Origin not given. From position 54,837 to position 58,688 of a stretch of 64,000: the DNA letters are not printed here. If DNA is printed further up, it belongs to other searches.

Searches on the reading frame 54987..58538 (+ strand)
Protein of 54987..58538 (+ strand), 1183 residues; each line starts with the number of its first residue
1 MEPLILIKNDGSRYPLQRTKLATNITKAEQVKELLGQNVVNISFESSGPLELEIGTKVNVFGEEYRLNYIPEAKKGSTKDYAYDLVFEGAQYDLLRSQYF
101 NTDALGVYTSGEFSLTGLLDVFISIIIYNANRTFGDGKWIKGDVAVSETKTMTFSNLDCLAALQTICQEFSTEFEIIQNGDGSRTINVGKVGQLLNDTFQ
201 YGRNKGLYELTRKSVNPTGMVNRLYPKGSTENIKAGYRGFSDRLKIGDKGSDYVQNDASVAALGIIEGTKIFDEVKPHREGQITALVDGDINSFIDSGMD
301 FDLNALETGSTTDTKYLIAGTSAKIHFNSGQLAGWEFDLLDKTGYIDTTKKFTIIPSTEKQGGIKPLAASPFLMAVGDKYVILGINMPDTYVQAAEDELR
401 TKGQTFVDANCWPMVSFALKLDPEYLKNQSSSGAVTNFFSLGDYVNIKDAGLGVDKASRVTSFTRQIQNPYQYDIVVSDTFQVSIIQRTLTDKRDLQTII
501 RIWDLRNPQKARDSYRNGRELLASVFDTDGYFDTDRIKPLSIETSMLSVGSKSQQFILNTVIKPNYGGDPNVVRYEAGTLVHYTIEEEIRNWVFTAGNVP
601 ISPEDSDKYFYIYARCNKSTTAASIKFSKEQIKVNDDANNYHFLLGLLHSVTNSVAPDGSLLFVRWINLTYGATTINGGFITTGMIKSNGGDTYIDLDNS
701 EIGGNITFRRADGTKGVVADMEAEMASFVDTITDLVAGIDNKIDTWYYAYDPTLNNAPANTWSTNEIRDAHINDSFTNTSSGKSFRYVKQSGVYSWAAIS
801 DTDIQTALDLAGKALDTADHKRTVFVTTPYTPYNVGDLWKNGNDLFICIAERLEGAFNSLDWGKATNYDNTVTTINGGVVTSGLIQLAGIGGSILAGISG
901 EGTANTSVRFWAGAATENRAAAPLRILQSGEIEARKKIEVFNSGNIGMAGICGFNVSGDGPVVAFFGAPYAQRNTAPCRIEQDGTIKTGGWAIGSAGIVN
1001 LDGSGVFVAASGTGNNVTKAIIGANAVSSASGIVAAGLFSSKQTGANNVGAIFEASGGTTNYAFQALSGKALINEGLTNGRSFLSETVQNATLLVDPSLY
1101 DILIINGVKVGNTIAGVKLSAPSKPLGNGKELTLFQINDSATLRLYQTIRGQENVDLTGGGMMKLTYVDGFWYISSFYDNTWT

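Call 15: search_protein_families(library=phrogs, proteins=[window:54987-58538:+])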
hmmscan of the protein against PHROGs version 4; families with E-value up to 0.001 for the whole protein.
window:54987-58538:+ (1183 aa): 11 families
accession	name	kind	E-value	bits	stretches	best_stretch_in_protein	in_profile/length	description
phrog_19846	-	unknown function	1.1e-231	772.9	2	6-867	4-874/1272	-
phrog_31303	-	unknown function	7.4e-156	521.4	2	3-710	3-701/980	-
phrog_15074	-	unknown function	6.1e-135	452.5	2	246-701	271-718/1773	-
phrog_17422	-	unknown function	1.1e-51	176.8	1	25-492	17-473/961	-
phrog_22546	-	unknown function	3.8e-38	131.8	1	28-499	22-484/1386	-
phrog_21973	-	tail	6.6e-35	120.1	1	716-870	691-852/3605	tail protein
phrog_16381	-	unknown function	5.1e-32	110.8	1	724-872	1243-1391/2681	-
phrog_38044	-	unknown function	1.1e-30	106.5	1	718-870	1144-1306/3576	-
phrog_9886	-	unknown function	8.8e-09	34.7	1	734-790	527-583/940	-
phrog_3558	-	tail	1.3e-05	24.8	0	213-276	226-294/1047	tail protein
phrog_22322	-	tail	2.7e-05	23.9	1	398-479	265-342/562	tail protein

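Call 23: search_dna_similar(query=window:54987-58538:+, collection=phages, mode=protein, max_rows=15)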
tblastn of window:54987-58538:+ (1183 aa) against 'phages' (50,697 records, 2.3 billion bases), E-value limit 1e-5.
Records with a match: 137; places in all: 146; records where one place covers at least 80% of the query: 0.
Best place of each record, by identity: <60% 137.
By first word of the organism name: Bacteroides 29; Vibrio 29; Bacteriophage 21; Riemerella 14; Porphyromonas 12; Bacillus 7; Fusobacterium 5; Alteromonas 5; Staphylococcus 4; Mammaliicoccus 3; and 7 more.
By host as written in the record: - 64; Riemerella sp. 5; Alteromonas macleodii str. 'Balearic Sea AD45' 5; Porphyromonas gingivalis ATCC 49417 2; Riemerella anatipestifer 2; Bacteroides xylanisolvens HM7 2; Bacteroides koreensis HM3 2; Staphylococcus epidermidis 36-1 2; and 47 more.
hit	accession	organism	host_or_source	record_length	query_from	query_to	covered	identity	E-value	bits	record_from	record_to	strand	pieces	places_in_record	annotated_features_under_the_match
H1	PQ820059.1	Riemerella phage PJO17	Riemerella sp.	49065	4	737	62%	39.1%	2e-144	489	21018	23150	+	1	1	tail protein | hypothetical protein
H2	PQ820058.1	Riemerella phage PJA1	Riemerella sp.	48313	4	737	62%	39.0%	4e-144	488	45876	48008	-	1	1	hypothetical protein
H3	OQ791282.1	Shigella phage Henu10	Shigella dysenteriae CMCC(B)51105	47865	16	737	61%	39.6%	2e-143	486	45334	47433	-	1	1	tail spike protein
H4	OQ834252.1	Riemerella phage vB_RanS_CRP12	Riemerella anatipestifer RAf71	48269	16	737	61%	39.6%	3e-143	485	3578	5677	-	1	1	hypothetical protein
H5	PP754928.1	Porphyromonas phage phage005b_ATCC49417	Porphyromonas gingivalis ATCC 49417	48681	1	709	60%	40.3%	2e-137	468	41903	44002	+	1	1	tail protein | distal tail protein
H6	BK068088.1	Porphyromonas phage phage005a_ATCC49417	Porphyromonas gingivalis ATCC 49417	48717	1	709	60%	40.3%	2e-137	468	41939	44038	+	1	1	tail | distal tail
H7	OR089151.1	Riemerella phage vB_RanS_CRP19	Riemerella anatipestifer RAf490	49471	16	737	61%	39.5%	1e-145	493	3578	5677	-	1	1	hypothetical protein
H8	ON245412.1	Phage vB_RanS_PJN03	sewage water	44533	16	715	59%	39.7%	8e-144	487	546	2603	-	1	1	tail protein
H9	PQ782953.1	Riemerella phage vB_RanS_CRP34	Riemerella anatipestifer RAf8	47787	4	737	62%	37.8%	2e-139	474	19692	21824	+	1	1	tail protein (x2)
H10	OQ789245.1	Riemerella phage vB_RanS_CRP6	Riemerella anatipestifer RAf63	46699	4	714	60%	38.9%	9e-141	478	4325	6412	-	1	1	hypothetical protein | tail protein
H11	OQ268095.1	Riemerella phage vB_RanS_CRP5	Riemerella anatipestifer RAf2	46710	4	714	60%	38.9%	9e-141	478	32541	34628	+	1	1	hypothetical protein | tail protein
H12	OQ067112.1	Riemerella phage vB_RanS_CRP2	Riemerella anatipestifer RAf1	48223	4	714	60%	38.4%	4e-139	473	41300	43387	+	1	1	hypothetical protein | tail protein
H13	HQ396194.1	Riemerella phage RAP44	Riemerella anatipestifer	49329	4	714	60%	38.4%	4e-139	473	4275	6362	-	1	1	hypothetical protein | putative phage tail protein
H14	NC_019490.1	Riemerella phage RAP44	Riemerella anatipestifer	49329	4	714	60%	38.4%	4e-139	473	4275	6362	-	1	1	tail protein (x2)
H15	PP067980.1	Riemerella phage vB_RanS_GDF21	Riemerella anatipestifer RA21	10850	16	713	59%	38.9%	4e-140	476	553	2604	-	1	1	tail spike protein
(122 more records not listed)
